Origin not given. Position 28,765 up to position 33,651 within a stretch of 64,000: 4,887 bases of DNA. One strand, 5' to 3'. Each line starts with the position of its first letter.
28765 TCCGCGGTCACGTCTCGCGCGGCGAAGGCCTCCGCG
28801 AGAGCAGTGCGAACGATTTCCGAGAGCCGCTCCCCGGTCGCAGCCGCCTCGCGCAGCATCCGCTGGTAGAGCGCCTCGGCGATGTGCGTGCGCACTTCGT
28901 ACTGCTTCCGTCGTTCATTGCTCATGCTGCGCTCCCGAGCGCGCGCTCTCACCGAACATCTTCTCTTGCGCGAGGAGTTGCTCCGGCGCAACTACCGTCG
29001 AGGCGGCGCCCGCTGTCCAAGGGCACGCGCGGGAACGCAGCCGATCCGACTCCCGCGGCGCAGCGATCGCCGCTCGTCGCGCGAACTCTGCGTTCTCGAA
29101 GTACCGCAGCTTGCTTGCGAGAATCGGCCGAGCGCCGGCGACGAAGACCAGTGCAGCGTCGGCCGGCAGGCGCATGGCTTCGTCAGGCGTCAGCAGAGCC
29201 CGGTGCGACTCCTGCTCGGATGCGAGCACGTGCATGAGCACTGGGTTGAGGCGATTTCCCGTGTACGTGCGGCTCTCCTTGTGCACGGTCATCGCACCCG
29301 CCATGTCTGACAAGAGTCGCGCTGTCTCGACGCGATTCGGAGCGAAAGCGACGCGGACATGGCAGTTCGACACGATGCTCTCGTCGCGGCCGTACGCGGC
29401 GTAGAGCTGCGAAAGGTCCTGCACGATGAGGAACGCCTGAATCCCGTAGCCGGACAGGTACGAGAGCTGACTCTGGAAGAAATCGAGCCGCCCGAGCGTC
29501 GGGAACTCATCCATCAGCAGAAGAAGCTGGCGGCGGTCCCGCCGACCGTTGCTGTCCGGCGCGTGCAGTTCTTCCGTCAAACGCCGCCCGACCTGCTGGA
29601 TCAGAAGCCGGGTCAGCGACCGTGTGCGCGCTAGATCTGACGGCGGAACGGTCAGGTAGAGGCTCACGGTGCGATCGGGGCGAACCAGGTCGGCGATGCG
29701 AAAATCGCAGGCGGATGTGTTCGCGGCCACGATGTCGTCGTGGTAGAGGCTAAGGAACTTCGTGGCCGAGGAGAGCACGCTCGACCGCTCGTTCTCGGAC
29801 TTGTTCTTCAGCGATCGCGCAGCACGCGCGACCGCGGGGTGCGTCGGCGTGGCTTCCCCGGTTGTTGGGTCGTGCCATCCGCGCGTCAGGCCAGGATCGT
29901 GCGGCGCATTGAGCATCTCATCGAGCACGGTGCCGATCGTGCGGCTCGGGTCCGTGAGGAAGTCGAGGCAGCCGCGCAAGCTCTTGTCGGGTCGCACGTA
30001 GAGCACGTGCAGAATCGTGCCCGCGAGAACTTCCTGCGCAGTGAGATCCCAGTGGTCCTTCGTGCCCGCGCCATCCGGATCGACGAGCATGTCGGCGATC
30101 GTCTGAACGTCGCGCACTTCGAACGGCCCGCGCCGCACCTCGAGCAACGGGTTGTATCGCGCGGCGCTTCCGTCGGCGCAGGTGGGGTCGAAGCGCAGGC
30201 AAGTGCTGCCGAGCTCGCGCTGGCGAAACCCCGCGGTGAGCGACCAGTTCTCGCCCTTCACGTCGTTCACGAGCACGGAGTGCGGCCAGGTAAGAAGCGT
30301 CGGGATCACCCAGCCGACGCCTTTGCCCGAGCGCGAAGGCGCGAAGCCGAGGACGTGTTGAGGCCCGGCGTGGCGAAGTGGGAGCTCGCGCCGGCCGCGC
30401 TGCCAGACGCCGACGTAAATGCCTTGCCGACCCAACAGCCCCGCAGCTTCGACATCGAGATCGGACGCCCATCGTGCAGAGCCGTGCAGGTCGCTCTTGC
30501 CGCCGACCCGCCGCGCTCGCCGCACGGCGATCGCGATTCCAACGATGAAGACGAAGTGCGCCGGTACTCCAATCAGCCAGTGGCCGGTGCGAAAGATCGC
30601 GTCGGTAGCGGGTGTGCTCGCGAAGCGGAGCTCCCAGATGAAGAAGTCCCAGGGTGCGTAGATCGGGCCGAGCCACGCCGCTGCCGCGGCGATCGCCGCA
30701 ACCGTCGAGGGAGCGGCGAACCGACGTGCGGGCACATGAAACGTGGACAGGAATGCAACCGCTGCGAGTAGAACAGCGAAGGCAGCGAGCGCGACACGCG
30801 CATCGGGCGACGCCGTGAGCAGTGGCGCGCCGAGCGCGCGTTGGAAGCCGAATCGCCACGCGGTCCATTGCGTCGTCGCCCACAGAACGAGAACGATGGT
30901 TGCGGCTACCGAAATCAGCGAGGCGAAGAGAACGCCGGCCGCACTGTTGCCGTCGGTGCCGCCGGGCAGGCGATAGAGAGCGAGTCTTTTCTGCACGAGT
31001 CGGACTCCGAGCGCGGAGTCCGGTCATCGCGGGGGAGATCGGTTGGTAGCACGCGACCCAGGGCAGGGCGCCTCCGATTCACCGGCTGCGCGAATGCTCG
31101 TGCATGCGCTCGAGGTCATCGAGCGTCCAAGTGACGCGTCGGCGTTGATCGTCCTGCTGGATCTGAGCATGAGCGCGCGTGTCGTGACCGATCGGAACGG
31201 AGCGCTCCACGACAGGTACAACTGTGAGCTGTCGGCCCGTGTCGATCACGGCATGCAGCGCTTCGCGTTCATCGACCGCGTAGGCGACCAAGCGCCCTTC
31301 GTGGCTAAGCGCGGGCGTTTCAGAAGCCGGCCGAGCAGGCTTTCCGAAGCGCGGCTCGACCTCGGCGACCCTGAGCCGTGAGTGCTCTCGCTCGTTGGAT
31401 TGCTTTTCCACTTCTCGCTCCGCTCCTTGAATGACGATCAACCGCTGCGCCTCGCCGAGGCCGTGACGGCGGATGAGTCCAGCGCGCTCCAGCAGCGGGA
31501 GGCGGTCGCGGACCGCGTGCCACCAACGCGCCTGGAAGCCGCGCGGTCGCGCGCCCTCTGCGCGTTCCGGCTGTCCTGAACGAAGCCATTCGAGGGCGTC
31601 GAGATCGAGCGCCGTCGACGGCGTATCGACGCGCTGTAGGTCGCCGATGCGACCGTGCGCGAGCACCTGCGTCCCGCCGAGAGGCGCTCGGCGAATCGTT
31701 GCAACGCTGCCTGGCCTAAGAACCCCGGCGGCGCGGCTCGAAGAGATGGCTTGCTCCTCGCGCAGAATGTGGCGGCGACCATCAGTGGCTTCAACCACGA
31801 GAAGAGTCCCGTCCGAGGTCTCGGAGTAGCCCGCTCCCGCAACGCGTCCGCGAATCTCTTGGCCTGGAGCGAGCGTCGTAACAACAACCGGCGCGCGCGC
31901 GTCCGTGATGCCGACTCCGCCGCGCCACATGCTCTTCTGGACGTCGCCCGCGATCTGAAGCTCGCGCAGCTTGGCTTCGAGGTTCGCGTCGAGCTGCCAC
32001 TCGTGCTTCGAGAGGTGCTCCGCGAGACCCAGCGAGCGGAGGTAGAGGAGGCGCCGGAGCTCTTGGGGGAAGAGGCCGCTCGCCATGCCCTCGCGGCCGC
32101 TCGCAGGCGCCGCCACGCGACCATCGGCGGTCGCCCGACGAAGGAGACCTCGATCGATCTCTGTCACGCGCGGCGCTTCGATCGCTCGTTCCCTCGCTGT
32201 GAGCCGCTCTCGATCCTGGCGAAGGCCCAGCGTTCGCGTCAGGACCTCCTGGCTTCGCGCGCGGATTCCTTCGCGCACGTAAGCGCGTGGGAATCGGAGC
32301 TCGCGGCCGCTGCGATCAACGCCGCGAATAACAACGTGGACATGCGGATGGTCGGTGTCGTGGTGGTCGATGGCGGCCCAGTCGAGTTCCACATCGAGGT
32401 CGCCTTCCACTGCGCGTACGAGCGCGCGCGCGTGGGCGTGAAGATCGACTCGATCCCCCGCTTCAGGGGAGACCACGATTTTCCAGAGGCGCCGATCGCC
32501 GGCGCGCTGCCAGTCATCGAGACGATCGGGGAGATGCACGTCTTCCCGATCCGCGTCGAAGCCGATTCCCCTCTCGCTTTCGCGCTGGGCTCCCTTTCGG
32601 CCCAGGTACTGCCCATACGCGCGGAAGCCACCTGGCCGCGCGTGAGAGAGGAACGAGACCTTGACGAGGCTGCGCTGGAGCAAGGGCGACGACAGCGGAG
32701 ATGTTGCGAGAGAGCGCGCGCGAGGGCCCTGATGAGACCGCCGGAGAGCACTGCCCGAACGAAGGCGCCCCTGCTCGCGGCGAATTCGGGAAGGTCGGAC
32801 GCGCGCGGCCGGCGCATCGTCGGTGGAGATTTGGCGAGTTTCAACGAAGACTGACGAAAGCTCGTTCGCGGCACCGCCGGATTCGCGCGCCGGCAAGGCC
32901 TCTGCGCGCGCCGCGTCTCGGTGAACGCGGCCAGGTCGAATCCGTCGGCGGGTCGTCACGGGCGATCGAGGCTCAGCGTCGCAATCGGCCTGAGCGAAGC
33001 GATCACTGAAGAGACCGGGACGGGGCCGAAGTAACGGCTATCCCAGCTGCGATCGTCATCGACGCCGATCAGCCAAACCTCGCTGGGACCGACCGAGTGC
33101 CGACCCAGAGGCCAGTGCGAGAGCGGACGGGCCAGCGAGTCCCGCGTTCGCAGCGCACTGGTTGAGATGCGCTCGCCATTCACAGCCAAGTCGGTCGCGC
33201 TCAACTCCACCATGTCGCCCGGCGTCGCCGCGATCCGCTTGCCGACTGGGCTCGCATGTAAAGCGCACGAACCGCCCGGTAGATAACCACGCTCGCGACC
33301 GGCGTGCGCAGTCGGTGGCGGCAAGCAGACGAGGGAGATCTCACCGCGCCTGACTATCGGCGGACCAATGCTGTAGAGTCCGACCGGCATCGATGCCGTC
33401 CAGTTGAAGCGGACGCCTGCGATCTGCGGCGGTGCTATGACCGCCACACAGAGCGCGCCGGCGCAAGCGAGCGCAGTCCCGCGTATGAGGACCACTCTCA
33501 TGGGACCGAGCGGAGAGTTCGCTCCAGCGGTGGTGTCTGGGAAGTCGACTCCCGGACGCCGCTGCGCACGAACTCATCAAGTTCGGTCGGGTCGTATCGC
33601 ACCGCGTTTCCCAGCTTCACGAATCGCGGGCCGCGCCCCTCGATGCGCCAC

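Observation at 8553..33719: Conjugative backbone split into convergent halves; one inversion would restore canonical traG-RHH-trbB synteny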

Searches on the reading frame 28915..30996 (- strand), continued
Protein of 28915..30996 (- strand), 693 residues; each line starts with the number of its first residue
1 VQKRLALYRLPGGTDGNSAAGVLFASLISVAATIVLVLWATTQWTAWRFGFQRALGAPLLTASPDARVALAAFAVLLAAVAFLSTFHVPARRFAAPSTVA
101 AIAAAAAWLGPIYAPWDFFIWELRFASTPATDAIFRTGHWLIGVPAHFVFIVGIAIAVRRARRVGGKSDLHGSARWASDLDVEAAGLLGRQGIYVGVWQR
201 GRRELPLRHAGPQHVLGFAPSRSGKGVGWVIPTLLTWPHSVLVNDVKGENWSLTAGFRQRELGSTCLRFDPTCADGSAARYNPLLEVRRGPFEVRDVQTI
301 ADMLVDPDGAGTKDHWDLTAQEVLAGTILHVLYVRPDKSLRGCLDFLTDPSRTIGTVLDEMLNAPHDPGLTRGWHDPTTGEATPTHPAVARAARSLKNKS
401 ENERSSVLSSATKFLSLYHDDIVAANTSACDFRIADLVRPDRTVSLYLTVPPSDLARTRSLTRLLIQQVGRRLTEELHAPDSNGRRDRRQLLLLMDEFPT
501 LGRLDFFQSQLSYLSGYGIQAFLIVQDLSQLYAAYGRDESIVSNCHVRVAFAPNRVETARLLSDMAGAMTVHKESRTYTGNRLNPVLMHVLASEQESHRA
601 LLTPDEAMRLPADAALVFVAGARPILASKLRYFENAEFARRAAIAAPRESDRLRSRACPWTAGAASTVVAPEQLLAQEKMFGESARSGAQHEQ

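Call 53: search_protein_families(library=pfam, proteins=[L011:14168-15358:+, L011:16629-17954:+, L011:18250-19911:-, L011:12169-12738:+, L090:5592-6110:+, L090:826-1395:-, L004:6203-6997:-, L004:5201-6001:+, L004:2217-4922:+], max_evalue=0.01)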
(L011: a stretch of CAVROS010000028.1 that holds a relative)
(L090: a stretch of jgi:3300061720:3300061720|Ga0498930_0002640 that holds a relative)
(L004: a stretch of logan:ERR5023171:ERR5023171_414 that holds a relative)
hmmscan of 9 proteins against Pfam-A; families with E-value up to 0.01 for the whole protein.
L011:14168-15358:+ (396 aa): 2 families
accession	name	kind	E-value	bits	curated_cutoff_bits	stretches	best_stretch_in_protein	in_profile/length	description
PF01548.23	DEDD_Tnp_IS110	-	1.3e-22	80.7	29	1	5-147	2-152/155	Transposase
PF02371.22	Transposase_20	-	1.6e-21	76.9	21.3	1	210-296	1-86/87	Transposase IS116/IS110/IS902 family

L011:16629-17954:+ (441 aa): 1 family
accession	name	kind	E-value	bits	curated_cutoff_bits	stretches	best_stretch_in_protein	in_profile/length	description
PF00589.27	Phage_integrase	-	4.2e-20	72.7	27.1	1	221-403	5-168/172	Phage integrase family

L011:18250-19911:- (553 aa): 4 families
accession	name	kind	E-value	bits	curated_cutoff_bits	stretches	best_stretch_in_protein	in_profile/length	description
PF06418.20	CTP_synth_N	-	6.3e-122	406.5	26.1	1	26-287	1-264/265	CTP synthase N-terminus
PF00117.34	GATase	-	2.8e-39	135.2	22.8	1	323-543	2-188/190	Glutamine amidotransferase class-I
PF07722.19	Peptidase_C26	-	3.2e-05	24.2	20.5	1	384-527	97-219/219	Peptidase C26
PF01656.29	CbiA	-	0.0024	18.3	25.4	1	36-222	8-54/125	CobQ/CobB/MinD/ParA nucleotide binding domain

L011:12169-12738:+ (189 aa): 0 families

L090:5592-6110:+ (172 aa): 0 families

L090:826-1395:- (189 aa): 0 families

L004:6203-6997:- (264 aa): 0 families

L004:5201-6001:+ (266 aa): 1 family
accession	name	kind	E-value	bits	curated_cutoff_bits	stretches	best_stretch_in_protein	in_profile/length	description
PF01442.23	Apolipoprotein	-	0.0012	19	90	1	47-142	35-164/190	Apolipoprotein A1/A4/E domain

L004:2217-4922:+ (901 aa): 0 families

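Call 60: list_cluster_members(proteins=[window:28915-30996:-, window:12650-15073:+, window:7464-8552:+])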
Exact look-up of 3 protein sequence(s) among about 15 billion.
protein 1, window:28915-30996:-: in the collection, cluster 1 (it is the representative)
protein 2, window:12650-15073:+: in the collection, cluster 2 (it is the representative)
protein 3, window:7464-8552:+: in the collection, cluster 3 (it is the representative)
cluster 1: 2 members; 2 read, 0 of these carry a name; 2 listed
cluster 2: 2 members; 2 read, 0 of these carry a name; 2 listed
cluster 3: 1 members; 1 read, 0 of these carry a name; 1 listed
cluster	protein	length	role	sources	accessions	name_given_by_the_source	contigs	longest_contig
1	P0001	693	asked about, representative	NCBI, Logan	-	-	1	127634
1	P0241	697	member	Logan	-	-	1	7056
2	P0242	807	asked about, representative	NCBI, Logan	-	-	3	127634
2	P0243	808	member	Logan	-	-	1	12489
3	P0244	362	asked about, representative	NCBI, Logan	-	-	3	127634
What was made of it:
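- Tried and rejected: Its name could not be retrieved (call 60).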

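Call 61: find_encoding_contigs(protein=P0044, flank=10000, max_places=1)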
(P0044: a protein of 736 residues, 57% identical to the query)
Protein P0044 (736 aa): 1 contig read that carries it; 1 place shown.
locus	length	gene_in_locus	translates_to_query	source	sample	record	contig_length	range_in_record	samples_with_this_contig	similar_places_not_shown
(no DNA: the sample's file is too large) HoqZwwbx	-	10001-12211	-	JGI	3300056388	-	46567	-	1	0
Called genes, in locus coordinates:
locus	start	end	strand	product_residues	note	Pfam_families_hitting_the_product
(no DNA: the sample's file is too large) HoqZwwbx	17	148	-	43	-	-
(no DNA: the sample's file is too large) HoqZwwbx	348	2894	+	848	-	PF14700:RPOL_N, PF00940:RNA_pol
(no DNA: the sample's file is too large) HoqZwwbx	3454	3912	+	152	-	PF14464:Prok-JAB (weak), PF04002:RadC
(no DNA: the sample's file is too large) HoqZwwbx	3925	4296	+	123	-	-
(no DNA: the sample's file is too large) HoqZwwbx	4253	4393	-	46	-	-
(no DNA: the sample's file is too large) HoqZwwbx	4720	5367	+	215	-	PF04335:VirB8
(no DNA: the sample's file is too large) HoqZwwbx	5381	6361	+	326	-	PF03524:CagX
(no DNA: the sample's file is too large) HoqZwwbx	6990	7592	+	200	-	PF03743:TrbI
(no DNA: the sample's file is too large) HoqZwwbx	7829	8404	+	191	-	PF10502:Peptidase_S26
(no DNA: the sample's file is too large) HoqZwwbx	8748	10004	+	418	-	PF11843:DUF3363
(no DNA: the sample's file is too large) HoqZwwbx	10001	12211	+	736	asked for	PF02534:T4SS-DNA_transf, PF10412:TrwB_AAD_bind, PF12696:TraG-D_C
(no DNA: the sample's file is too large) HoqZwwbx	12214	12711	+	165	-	-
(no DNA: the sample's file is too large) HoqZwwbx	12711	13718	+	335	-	PF00437:T2SSE, PF27713:UCP018868 (weak)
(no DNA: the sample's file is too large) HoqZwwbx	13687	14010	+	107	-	PF04956:TrbC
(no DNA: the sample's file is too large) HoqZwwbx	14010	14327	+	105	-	PF05101:VirB3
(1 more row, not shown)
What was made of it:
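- P0044 (TraG 57 % identity) is also co-directional (call 61).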

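Call 74: search_protein_families(library=ncbifam, proteins=[window:28915-30996:-], max_evalue=0.001)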
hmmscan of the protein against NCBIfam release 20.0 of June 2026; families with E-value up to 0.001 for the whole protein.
window:28915-30996:- (693 aa): 9 families
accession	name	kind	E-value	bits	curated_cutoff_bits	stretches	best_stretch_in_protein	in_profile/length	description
NF010450.0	PRK13876.1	subfamily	3.3e-202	673.3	674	2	109-651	48-562/667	IncP-type conjugal transfer protein TraG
NF010453.0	PRK13880.1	subfamily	1.7e-149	499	586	1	76-657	26-620/630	conjugal transfer coupling protein TraG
NF010472.0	PRK13897.1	equivalog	7.3e-78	262.7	728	2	386-641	310-559/657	type IV secretion system component VirD4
NF010424.0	PRK13850.1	equivalog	7.1e-54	183.1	681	2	406-639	315-537/670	type IV secretion system ATPase VirD4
NF045973.1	conju_CD1115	equivalog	1e-47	163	250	1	203-634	15-437/442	VirD4-like conjugal transfer protein, CD1115 family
NF010394.0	PRK13822.1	subfamily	6.4e-27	94.6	443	1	211-642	223-631/643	conjugal transfer coupling protein TraG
TIGR02767.1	TraG-Ti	equivalog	1.1e-16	60.8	686.2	1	406-638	391-614/623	Ti-type conjugative transfer system protein TraG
TIGR02759.1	TraD_Ftype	equivalog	4e-11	42.4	521.35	1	487-638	405-557/566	type IV conjugative transfer system coupling protein TraD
NF041326.1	Bacteroid_MobC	subfamily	0.00059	18.3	900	1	486-577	453-544/655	conjugal transfer protein MobC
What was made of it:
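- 28915..30996 (-): traG (type IV coupling protein). NCBIfam IncP-type TraG 673.3 bits against a cut-off of 674 (call 74).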

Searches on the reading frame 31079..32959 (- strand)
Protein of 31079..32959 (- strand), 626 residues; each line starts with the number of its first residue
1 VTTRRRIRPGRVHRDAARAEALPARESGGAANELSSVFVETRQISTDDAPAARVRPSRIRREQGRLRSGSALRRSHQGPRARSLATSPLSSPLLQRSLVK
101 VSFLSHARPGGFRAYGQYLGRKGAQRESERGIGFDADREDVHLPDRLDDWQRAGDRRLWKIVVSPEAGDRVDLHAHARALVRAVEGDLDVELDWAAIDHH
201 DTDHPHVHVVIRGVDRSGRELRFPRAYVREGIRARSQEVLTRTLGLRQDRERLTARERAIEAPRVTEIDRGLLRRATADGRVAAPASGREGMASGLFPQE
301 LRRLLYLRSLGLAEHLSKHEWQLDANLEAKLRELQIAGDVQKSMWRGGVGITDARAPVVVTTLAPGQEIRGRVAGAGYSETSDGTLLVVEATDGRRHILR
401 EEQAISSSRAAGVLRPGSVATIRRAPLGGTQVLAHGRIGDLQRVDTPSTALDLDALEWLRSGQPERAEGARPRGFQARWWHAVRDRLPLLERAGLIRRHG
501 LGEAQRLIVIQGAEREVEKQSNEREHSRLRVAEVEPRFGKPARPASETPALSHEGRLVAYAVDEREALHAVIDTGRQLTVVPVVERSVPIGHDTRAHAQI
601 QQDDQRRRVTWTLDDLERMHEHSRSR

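Call 5: search_protein_families(library=pfam, proteins=[window:31079-32959:-])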
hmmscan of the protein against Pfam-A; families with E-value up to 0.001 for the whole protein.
window:31079-32959:- (626 aa): 2 families
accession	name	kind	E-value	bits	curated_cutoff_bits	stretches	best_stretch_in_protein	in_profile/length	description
PF11843.13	DUF3363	-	8.4e-14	51.9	28.4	1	301-424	2-123/375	Protein of unknown function (DUF3363)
PF03432.20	Relaxase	-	4.9e-07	30.5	24.6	1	149-223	36-111/132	MobA/VirD2-like, nuclease domain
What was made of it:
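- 31079..32959 (-): RlxS-like relaxase (MobA/VirD2 nuclease plus DUF3363). Pfam (call 5).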

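Call 74: search_protein_families(library=ncbifam, proteins=[window:31079-32959:-], max_evalue=0.001)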
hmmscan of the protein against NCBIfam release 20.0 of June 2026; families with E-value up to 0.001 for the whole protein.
window:31079-32959:- (626 aa): 2 families
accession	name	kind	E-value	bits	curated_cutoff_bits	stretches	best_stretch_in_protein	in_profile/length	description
NF041267.1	relax_RlxS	exception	1.3e-54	186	850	1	92-399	69-377/654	relaxase/mobilization nuclease RlxS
NF041499.3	MobP3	subfamily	0.00036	20.2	150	0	190-211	133-154/315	MobP3 family relaxase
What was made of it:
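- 31079..32959 (-): NCBIfam relax_RlxS 186 bits, below the cut-off of 850 (call 74).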

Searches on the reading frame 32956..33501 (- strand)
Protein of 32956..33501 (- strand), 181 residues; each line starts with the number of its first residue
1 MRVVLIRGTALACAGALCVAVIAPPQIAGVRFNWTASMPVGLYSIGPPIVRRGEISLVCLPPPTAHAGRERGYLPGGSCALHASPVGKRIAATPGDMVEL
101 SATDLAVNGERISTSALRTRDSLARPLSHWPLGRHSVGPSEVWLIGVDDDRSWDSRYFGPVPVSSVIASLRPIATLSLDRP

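Call 5: search_protein_families(library=pfam, proteins=[window:32956-33501:-])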
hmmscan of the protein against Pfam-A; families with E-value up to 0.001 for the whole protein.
window:32956-33501:- (181 aa): 1 family
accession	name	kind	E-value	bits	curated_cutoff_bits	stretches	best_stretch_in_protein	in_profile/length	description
PF10502.14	Peptidase_S26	-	6.2e-16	59.2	22.9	1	4-170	5-163/168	Signal peptidase, peptidase S26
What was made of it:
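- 32956..33501 (-): traF (S26 pilin-processing peptidase). Pfam Peptidase_S26 (call 5).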

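Call 74: search_protein_families(library=ncbifam, proteins=[window:32956-33501:-], max_evalue=0.001)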
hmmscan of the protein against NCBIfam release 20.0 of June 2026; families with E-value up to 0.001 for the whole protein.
window:32956-33501:- (181 aa): 4 families
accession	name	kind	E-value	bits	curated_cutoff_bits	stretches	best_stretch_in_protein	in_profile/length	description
NF010459.0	PRK13884.1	subfamily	1.9e-29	102.4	156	1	10-175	11-177/178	conjugal transfer peptidase TraF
NF010412.0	PRK13838.1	subfamily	4.7e-29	101.1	186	1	10-176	10-175/177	conjugal transfer pilin processing protease TraF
TIGR02771.1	TraF_Ti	equivalog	7.7e-28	97.2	100.25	1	20-175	16-170/171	conjugative transfer signal peptidase TraF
TIGR02227.1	sigpep_I_bact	equivalog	3.1e-10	40.1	47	1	88-169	72-153/162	signal peptidase I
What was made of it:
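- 32956..33501 (-): NCBIfam TraF_Ti 97.2 bits against a cut-off of 100.25 (call 74).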
